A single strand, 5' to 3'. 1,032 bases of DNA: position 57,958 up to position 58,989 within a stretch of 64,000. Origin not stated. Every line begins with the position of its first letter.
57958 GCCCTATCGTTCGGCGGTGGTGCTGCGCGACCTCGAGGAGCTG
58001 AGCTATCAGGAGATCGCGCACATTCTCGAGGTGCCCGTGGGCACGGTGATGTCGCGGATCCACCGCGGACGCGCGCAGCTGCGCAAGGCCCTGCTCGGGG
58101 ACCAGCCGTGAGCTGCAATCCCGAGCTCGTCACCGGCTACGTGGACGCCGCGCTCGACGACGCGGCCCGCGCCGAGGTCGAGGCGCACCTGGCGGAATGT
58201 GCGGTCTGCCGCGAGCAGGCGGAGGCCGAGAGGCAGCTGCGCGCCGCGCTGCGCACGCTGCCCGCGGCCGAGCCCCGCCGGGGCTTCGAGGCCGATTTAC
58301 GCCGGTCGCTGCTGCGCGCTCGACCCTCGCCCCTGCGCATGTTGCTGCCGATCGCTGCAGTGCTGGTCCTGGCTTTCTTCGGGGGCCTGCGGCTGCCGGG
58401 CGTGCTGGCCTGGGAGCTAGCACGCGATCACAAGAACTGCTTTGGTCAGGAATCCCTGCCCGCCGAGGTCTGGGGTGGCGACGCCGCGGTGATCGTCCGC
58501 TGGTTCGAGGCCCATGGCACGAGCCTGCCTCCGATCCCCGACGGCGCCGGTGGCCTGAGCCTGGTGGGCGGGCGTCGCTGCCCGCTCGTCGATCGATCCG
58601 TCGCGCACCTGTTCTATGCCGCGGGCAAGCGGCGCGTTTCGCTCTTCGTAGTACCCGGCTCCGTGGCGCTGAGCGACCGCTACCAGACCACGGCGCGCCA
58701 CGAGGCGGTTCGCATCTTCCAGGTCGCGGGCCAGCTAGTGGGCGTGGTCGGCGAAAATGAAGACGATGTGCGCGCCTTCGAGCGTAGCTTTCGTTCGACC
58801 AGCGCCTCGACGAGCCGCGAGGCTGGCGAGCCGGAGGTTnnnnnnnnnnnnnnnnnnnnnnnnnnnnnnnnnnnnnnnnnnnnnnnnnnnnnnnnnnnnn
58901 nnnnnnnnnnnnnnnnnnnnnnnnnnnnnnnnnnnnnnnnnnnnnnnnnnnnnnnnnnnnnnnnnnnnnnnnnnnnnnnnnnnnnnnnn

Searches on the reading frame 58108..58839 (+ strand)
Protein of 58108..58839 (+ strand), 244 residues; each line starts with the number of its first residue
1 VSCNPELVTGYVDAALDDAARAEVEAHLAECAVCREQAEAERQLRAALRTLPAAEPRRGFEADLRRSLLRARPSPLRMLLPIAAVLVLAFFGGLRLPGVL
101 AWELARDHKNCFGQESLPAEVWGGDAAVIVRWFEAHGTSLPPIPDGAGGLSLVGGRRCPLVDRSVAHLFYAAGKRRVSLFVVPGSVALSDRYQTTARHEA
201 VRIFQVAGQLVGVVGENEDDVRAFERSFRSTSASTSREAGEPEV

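Call 29: find_homologous_proteins(query=window:58108-58839:+)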
Query window:58108-58839:+ (244 aa): 88 proteins with E <= 0.001 among 7296 candidates.
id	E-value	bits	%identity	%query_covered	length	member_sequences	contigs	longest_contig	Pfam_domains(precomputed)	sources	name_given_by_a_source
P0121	1.1e-152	524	98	100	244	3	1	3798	PF13490.12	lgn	-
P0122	6.1e-128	443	82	100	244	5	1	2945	-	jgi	jgi:anti-sigma factor RsiW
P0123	2.5e-121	422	76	100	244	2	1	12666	PF13490.12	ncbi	-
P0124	6.2e-121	420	77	100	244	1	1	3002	PF13490.12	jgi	jgi:anti-sigma factor RsiW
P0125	2.4e-118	412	75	100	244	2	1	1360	PF13490.12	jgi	jgi:anti-sigma factor RsiW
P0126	1.1e-103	364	70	98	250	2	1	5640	PF13490.12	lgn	-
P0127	7.5e-100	351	67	98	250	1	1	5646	PF13490.12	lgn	-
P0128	7.5e-95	335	64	98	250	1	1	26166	PF13490.12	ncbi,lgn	-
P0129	2.7e-93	330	78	80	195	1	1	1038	-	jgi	-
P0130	5.4e-91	322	65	95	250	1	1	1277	PF13490.12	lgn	-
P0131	9.0e-89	315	60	100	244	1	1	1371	PF13490.12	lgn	-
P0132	1.5e-86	308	59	100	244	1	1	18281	PF13490.12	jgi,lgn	jgi:anti-sigma factor RsiW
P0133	4.7e-83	296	58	95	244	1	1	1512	PF13490.12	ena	-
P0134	7.6e-83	296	58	96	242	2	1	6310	PF13490.12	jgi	jgi:anti-sigma factor RsiW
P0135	1.9e-82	294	57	100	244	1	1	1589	PF13490.12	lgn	-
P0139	3.5e-76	274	56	97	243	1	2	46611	PF13490.12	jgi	jgi:anti-sigma factor RsiW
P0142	4.1e-74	267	58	95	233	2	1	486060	PF13490.12,PF11859.14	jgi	-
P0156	5.8e-66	240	52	95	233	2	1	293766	PF13490.12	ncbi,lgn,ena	-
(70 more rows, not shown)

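Call 30: find_encoding_contigs(protein=P0123, flank=10000, max_places=4)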
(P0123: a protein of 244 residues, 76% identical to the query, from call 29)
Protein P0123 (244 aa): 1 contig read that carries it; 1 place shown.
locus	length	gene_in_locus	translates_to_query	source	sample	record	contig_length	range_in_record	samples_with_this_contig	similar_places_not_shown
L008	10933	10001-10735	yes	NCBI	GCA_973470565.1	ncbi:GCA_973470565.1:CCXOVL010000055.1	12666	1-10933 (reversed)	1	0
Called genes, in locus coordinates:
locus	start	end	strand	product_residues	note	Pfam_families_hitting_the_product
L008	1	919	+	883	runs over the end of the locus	?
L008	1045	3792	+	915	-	PF13620:CarboxypepD_reg, PF13715:CarbopepD_reg_2 (weak), PF17210:SdrD_B (weak), PF07715:Plug (weak), PF25183:OMP_b-brl_4, PF00593:TonB_dep_Rec_b-barrel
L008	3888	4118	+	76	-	-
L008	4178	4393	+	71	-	-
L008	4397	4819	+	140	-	PF01850:PIN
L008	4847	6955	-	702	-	PF00884:Sulfatase, PF01663:Phosphodiest, PF13424:TPR_12 (faint), PF16347:SGSH_C, PF13432:TPR_16 (weak), PF14559:TPR_19 (weak), PF13432:TPR_16, PF07719:TPR_2 (weak), +8 more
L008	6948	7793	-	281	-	PF00581:Rhodanese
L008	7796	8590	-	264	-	-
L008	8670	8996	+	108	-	PF07845:DUF1636 (weak)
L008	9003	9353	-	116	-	PF12728:HTH_17 (faint), PF00376:MerR (weak)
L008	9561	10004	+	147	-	PF04542:Sigma70_r2, PF22029:PhyR_sigma2 (weak), PF08281:Sigma70_r4_2, PF04545:Sigma70_r4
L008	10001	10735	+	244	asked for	PF13490:zf-HC2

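Call 31: find_encoding_contigs(protein=P0128, flank=10000, max_places=4)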
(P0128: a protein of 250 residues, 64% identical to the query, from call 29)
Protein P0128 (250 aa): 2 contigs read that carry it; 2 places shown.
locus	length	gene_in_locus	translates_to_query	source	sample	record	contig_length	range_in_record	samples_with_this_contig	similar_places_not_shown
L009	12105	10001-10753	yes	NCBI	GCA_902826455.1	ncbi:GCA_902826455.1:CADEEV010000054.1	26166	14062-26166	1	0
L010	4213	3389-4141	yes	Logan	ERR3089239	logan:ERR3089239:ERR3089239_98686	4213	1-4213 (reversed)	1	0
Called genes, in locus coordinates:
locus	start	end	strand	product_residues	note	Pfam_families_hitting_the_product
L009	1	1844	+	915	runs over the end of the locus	PF13620:CarboxypepD_reg, PF13715:CarbopepD_reg_2, PF17210:SdrD_B (weak), PF25183:OMP_b-brl_4, PF00593:TonB_dep_Rec_b-barrel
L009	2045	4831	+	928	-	PF13620:CarboxypepD_reg, PF13715:CarbopepD_reg_2 (weak), PF17210:SdrD_B, PF22904:NOMO1-like_2nd (faint), PF07715:Plug (weak), PF25183:OMP_b-brl_4, PF00593:TonB_dep_Rec_b-barrel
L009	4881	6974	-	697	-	PF00884:Sulfatase, PF01663:Phosphodiest, PF16347:SGSH_C (weak), PF13432:TPR_16 (weak), PF14559:TPR_19, PF13424:TPR_12, PF13432:TPR_16, PF07719:TPR_2, +12 more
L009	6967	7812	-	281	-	PF00581:Rhodanese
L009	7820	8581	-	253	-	PF14371:DUF4412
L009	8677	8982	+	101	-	PF07845:DUF1636 (weak)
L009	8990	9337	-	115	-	PF12728:HTH_17 (faint), PF00376:MerR (weak)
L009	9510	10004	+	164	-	PF22029:PhyR_sigma2 (weak), PF04542:Sigma70_r2, PF08281:Sigma70_r4_2, PF04545:Sigma70_r4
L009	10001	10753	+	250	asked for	PF13490:zf-HC2 (weak)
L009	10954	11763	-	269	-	PF06114:Peptidase_M78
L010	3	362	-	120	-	?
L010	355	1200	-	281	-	PF00581:Rhodanese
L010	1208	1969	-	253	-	PF14371:DUF4412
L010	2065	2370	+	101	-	PF07845:DUF1636 (weak)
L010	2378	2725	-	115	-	PF12728:HTH_17 (faint), PF00376:MerR (weak)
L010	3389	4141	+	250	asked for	PF13490:zf-HC2 (weak)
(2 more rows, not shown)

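Call 32: find_encoding_contigs(protein=P0142, flank=10000, max_places=4)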
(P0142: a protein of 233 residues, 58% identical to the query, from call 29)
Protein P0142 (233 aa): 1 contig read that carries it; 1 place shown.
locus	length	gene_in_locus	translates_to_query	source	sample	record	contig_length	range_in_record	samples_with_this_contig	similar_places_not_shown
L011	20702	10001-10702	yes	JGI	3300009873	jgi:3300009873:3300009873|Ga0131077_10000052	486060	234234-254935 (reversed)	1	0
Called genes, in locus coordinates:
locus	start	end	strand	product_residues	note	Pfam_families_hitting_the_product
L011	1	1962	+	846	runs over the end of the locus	PF25183:OMP_b-brl_4 (weak)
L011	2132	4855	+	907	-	PF13620:CarboxypepD_reg, PF13715:CarbopepD_reg_2, PF17210:SdrD_B (weak), PF07715:Plug (weak), PF25183:OMP_b-brl_4, PF00593:TonB_dep_Rec_b-barrel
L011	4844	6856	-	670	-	PF00884:Sulfatase, PF01663:Phosphodiest (weak), PF16347:SGSH_C, PF13432:TPR_16, PF14559:TPR_19 (weak), PF13424:TPR_12, PF13432:TPR_16, PF07719:TPR_2 (weak), +7 more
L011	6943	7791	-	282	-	PF00581:Rhodanese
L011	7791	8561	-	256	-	PF14371:DUF4412 (faint)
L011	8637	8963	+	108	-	PF07845:DUF1636 (weak)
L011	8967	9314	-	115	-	PF12728:HTH_17 (faint), PF00376:MerR (weak)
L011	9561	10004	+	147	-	PF04542:Sigma70_r2, PF22029:PhyR_sigma2 (weak), PF08281:Sigma70_r4_2, PF04545:Sigma70_r4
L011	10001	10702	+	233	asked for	PF13490:zf-HC2, PF11859:DUF3379 (faint)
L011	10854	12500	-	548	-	PF01979:Amidohydro_1, PF07969:Amidohydro_3 (faint)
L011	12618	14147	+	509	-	-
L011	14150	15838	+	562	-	PF04389:Peptidase_M28, PF01546:Peptidase_M20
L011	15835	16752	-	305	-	PF00582:Usp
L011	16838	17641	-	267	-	PF01149:Fapy_DNA_glyco, PF06831:H2TH, PF06827:zf-FPG_IleRS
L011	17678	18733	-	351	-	PF00561:Abhydrolase_1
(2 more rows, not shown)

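Call 34: find_encoding_contigs(protein=P0156, flank=10000, max_places=3)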
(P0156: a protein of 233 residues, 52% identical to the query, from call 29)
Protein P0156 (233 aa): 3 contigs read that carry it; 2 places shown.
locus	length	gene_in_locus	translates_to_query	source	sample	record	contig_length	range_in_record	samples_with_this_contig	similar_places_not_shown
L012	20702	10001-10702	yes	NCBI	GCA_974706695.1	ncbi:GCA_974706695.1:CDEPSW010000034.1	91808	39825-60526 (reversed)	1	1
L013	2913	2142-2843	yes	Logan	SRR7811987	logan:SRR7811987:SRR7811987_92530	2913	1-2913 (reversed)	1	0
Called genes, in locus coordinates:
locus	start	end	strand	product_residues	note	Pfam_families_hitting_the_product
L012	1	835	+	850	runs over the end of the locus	PF25183:OMP_b-brl_4 (faint)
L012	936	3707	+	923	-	PF13620:CarboxypepD_reg, PF13715:CarbopepD_reg_2, PF17210:SdrD_B (weak), PF07715:Plug (weak), PF25183:OMP_b-brl_4, PF00593:TonB_dep_Rec_b-barrel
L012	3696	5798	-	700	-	PF00884:Sulfatase, PF01663:Phosphodiest, PF16347:SGSH_C, PF13432:TPR_16 (weak), PF13432:TPR_16 (weak), PF14559:TPR_19 (weak), PF13432:TPR_16 (weak), PF13432:TPR_16, +9 more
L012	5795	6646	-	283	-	PF00581:Rhodanese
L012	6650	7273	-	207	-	PF14371:DUF4412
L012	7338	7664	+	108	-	PF07845:DUF1636 (weak)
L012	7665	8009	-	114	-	PF00376:MerR (weak)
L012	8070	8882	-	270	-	-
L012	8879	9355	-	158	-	PF10517:DM13 (weak)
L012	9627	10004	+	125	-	PF04542:Sigma70_r2 (weak), PF08281:Sigma70_r4_2, PF04545:Sigma70_r4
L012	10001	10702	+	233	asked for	PF13490:zf-HC2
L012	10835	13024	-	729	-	PF00069:Pkinase, PF01636:APH (faint), PF07714:PK_Tyr_Ser-Thr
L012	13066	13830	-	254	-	-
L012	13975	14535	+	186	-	PF01872:RibD_C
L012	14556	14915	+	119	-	-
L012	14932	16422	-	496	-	PF00496:SBP_bac_5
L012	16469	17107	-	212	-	PF13532:2OG-FeII_Oxy_2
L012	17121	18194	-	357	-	PF02805:Ada_Zn_binding, PF00165:HTH_AraC, PF12833:HTH_18, PF01035:DNA_binding_1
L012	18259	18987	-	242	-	PF01149:Fapy_DNA_glyco, PF06831:H2TH, PF06827:zf-FPG_IleRS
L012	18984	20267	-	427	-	PF00696:AA_kinase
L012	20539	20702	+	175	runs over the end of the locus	PF00383:dCMP_cyt_deam_1, PF14437:MafB19-deam, PF14439:Bd3614-deam (weak)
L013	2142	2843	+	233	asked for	PF13490:zf-HC2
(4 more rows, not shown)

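Call 35: find_encoding_contigs(protein=P0139, flank=10000, max_places=3)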
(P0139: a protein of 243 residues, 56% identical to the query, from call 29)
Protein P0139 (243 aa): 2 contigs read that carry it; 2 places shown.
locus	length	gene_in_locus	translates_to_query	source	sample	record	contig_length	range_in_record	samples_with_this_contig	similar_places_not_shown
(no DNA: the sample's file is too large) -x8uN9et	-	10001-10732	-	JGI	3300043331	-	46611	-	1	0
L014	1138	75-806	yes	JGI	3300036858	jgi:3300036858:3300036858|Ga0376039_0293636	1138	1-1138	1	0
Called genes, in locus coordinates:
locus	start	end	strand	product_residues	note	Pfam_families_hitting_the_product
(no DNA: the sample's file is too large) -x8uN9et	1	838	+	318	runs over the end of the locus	PF01479:S4, PF00849:PseudoU_synth_2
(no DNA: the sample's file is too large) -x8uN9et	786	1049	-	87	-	PF07238:PilZ (weak)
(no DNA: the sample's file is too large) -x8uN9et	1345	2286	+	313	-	PF00657:Lipase_GDSL, PF13472:Lipase_GDSL_2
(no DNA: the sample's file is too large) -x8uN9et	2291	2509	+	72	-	-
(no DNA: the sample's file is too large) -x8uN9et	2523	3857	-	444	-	PF00202:Aminotran_3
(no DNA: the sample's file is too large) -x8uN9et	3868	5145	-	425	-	PF00202:Aminotran_3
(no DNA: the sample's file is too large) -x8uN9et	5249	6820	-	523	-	PF00171:Aldedh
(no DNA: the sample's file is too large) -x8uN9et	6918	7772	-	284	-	PF00581:Rhodanese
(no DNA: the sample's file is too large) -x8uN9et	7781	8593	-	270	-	PF14371:DUF4412 (weak)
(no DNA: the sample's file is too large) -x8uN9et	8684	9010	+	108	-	PF07845:DUF1636 (weak)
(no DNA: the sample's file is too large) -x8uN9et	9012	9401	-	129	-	PF00376:MerR (weak)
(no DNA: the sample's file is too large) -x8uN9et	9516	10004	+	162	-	PF04542:Sigma70_r2, PF08281:Sigma70_r4_2, PF04545:Sigma70_r4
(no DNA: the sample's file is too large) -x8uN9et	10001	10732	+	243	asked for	PF13490:zf-HC2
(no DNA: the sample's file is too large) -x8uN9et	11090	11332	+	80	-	-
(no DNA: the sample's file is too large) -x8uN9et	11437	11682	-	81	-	-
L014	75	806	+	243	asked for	PF13490:zf-HC2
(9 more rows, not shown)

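Call 40: find_related_loci(query=A3, collection=genome_contigs, flank=10000)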
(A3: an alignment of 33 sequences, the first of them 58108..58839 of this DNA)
Query A3 (244 aa) in genome_contigs; peptide patterns used: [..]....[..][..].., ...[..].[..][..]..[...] (x = any residue, [..] = any of these).
266 stretches matched a pattern; 35 encode a relative of the query (tblastn E <= 1e-3); 35 distinct loci.
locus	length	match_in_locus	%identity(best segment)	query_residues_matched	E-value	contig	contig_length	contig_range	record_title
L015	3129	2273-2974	82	1-234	7e-133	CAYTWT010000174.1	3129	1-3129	MAG TPA_asm: uncultured Acidobacteriota bacterium isolate binchicken_co165_5 genome assembly, contig: k141_2552839, whol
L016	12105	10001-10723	64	1-240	3e-98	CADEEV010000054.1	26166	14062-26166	MAG: uncultured Acidobacteria bacterium isolate Acidobacteria sp. RBC046 genome assembly, contig: MAG046_54, whole genom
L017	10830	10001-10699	54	1-233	3e-73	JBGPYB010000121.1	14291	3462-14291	MAG: Vicinamibacteria bacterium isolate OBJ1_062018_090_23 k141_2516373_length_14291_cov_13.3758, whole genome shotgun s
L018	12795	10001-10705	53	1-240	1e-67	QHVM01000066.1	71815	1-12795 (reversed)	MAG: Acidobacteria bacterium isolate AA32 14_1009_16_40cm_scaffold_2424_curated, whole genome shotgun sequence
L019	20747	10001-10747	51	1-244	2e-66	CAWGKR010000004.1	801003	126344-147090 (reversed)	MAG: uncultured Acidobacteriota bacterium isolate MFD02134.bin.2.48 genome assembly, contig: contig_19725, whole genome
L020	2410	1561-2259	49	1-233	2e-64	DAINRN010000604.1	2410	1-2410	MAG TPA_asm: Acidobacteriota bacterium isolate CTOTU25978 NODE_22103_length_2410_cov_3.981741, whole genome shotgun sequ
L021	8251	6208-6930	49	1-238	3e-62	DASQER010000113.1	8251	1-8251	MAG TPA_asm: Thermoleophilaceae bacterium isolate SMAG_U11759 k141_372574, whole genome shotgun sequence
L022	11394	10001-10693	50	1-233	7e-60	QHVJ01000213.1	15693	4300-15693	MAG: Acidobacteria bacterium isolate AA35 14_1009_16_40cm_scaffold_17853_curated, whole genome shotgun sequence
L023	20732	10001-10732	46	1-242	6e-56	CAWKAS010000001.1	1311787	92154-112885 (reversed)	MAG: uncultured Acidobacteriota bacterium isolate MFD09779.bin.1.286 genome assembly, contig: contig_12230, whole genome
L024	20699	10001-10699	46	1-233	5e-56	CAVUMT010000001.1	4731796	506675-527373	MAG: uncultured Acidobacteriota bacterium isolate MFD06229.bin.3.208 genome assembly, contig: contig_1512, whole genome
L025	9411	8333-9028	47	3-233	2e-54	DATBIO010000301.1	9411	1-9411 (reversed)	MAG TPA_asm: Vicinamibacteria bacterium isolate SMAG_U3896 k141_2523146, whole genome shotgun sequence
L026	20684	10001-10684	48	1-228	5e-53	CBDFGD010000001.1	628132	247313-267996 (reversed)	MAG: Vicinamibacteria bacterium isolate b372e290-4d5a-4a71-9afd-fb28c1c12f3b genome assembly, contig: contig_1, whole ge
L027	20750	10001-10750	44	1-241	2e-52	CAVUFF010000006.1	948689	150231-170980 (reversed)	MAG: uncultured Acidobacteriota bacterium isolate MFD04944.bin.3.170 genome assembly, contig: contig_37976, whole genome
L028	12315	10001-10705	42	1-233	4e-51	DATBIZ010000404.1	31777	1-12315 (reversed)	MAG TPA_asm: Vicinamibacteria bacterium isolate SMAG_U3907 k141_410355, whole genome shotgun sequence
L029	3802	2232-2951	45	1-237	2e-50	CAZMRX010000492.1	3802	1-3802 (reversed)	MAG TPA_asm: uncultured Acidobacteriota bacterium isolate SRP287453_co1_166 genome assembly, contig: NODE_48890_length_3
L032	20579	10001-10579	49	1-193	5e-48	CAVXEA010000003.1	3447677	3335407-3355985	MAG: uncultured Acidobacteriota bacterium isolate MFD02242.bin.2.16 genome assembly, contig: contig_769, whole genome sh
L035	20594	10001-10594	48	1-197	8e-45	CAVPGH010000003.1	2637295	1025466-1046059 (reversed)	MAG: uncultured Acidobacteriota bacterium isolate MFD10007.bin.2.4 genome assembly, contig: contig_6528, whole genome sh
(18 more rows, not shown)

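Call 48: search_protein_families(library=pfam, max_evalue=0.001, proteins=[L019:11245-12297:+, L019:11257-12522:-, L019:12279-13907:-, L019:17863-19881:-, L035:11690-12529:+, L035:13489-14409:-, L035:14740-15540:-, L035:15866-17443:+, L032:14780-15547:+, L024:11488-12573:+])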
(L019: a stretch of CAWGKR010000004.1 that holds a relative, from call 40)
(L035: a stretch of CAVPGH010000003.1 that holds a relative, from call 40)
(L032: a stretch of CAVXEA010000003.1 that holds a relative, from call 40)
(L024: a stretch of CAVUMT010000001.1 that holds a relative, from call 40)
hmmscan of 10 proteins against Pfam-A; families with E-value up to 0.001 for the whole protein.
L019:11245-12297:+ (350 aa): 0 families

L019:11257-12522:- (421 aa): 1 family
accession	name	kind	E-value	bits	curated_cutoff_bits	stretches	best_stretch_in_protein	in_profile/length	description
PF13557.12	Phenol_MetA_deg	-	8.9e-24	85.3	22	1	155-409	3-239/242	Putative MetA-pathway of phenol degradation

L019:12279-13907:- (542 aa): 2 families
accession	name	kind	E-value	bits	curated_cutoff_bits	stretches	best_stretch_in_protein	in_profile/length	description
PF00884.28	Sulfatase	-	7.2e-50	170.4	25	1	99-421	1-301/301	Sulfatase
PF16347.10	SGSH_C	-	8.6e-09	36.2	29.3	1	381-449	13-79/154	N-sulphoglucosamine sulphohydrolase, C-terminal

L019:17863-19881:- (672 aa): 3 families
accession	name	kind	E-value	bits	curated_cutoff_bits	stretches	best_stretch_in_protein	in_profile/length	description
PF08447.18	PAS_3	-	5.3e-14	52.7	25.6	1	357-422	23-88/89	PAS fold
PF00512.31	HisKA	-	7.4e-09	36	26.9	1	453-517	3-63/66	His Kinase A (phospho-acceptor) domain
PF08448.16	PAS_4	-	0.00052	20.7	23.1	0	363-431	42-110/110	PAS fold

L035:11690-12529:+ (279 aa): 3 families
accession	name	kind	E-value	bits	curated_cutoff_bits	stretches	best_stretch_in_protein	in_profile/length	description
PF12697.13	Abhydrolase_6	-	2.6e-21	77.8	26.3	1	11-258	1-216/217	Alpha/beta hydrolase family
PF12146.15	Hydrolase_4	-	7.3e-11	42.3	27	1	10-246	6-233/239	Serine aminopeptidase, S33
PF00561.26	Abhydrolase_1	-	5.2e-08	33.3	25.8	1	10-231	2-226/245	alpha/beta hydrolase fold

L035:13489-14409:- (306 aa): 1 family
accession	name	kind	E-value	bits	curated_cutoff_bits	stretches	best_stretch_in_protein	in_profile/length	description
PF10137.14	CAP12-PCTIR_TIR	-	1.7e-22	80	24.7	1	5-128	1-118/119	CAP12/Pycsar effector protein, TIR domain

L035:14740-15540:- (266 aa): 2 families
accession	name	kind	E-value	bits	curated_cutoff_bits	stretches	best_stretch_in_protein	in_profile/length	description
PF00903.31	Glyoxalase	-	6.9e-07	30.1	20.6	1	60-188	3-119/121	Glyoxalase/Bleomycin resistance protein/Dioxygenase superfamily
PF22677.2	Ble-like_N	-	1.3e-05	25.3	24.5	1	62-85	5-29/41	Bleomycin resistance protein-like N-terminal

L035:15866-17443:+ (525 aa): 5 families
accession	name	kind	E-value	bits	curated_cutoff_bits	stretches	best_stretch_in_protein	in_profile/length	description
PF07992.20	Pyr_redox_2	-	9.8e-57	193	26.1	1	72-386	2-288/291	Pyridine nucleotide-disulphide oxidoreductase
PF02852.28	Pyr_redox_dim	-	2.3e-24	86.2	25.3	1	411-517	3-109/110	Pyridine nucleotide-disulphide oxidoreductase, dimerisation domain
PF00070.33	Pyr_redox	-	4.4e-19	69.2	22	1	238-309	1-72/82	Pyridine nucleotide-disulphide oxidoreductase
PF13738.12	Pyr_redox_3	-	2.6e-08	33.9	30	1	194-373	120-305/305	Pyridine nucleotide-disulphide oxidoreductase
PF02826.25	2-Hacid_dh_C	-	0.00043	20.2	25.1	0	59-104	22-70/178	D-isomer specific 2-hydroxyacid dehydrogenase, NAD binding domain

L032:14780-15547:+ (255 aa): 2 families
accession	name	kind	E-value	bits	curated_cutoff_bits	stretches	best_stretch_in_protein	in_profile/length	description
PF16655.11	PhoD_N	-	8.6e-17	61.9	30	1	1-78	13-90/90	PhoD-like phosphatase, N-terminal domain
PF09423.15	PhoD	-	5.9e-07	29.4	27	1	90-175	1-67/343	PhoD-like phosphatase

L024:11488-12573:+ (361 aa): 14 families
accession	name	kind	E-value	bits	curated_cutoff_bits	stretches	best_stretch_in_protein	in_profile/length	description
PF13432.12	TPR_16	-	5.8e-11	43.1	32.7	1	235-298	2-63/65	Tetratricopeptide repeat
PF13424.12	TPR_12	-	1.5e-10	41.6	30.1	1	291-328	35-73/77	Tetratricopeptide repeat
PF13428.12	TPR_14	-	2.7e-10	40.3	23.5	1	199-238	4-43/44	Tetratricopeptide repeat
PF07719.23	TPR_2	-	9.8e-07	28.9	27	0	234-262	5-33/34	Tetratricopeptide repeat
PF23914.1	TPR_CcmH_CycH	-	1.1e-06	29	42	1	220-328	40-149/158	Cytochrome c-type biogenesis protein H TPR domain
PF13431.12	TPR_17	-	1.2e-06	28.7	24.4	0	253-277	2-26/34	Tetratricopeptide repeat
PF13176.12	TPR_7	-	1.2e-06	28.6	27.9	0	302-327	1-26/36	Tetratricopeptide repeat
PF14559.12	TPR_19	-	1.4e-06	29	25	0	208-256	3-51/68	Tetratricopeptide repeat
PF13529.12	Peptidase_C39_2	-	3.1e-06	28.3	24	1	54-156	13-135/143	Peptidase_C39 like family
PF00515.34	TPR_1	-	6.4e-06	26.2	27.8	0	234-261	5-32/34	Tetratricopeptide repeat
PF24575.1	TPR_Slam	-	1.5e-05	25.8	35.2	1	200-251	51-102/104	Surface lipoprotein assembly modifier, N-terminal TPR repeats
PF13414.12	TPR_11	-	0.00015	21.8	26.8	0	237-271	1-35/42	TPR repeat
PF13174.12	TPR_6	-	0.00035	21.5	26.3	0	302-327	2-27/33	Tetratricopeptide repeat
PF13429.12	TPR_15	-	0.00091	19.2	26.2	0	238-275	154-191/280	Tetratricopeptide repeat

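Call 62: search_protein_families(library=pfam, max_evalue=0.001, proteins=[L018:11208-12083:-])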
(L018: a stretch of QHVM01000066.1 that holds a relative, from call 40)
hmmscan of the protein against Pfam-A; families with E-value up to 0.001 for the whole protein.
L018:11208-12083:- (291 aa): 1 family
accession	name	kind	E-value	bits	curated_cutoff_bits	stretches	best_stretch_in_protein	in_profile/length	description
PF00589.27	Phage_integrase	-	2.2e-15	57.3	27.1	1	80-208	25-158/172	Phage integrase family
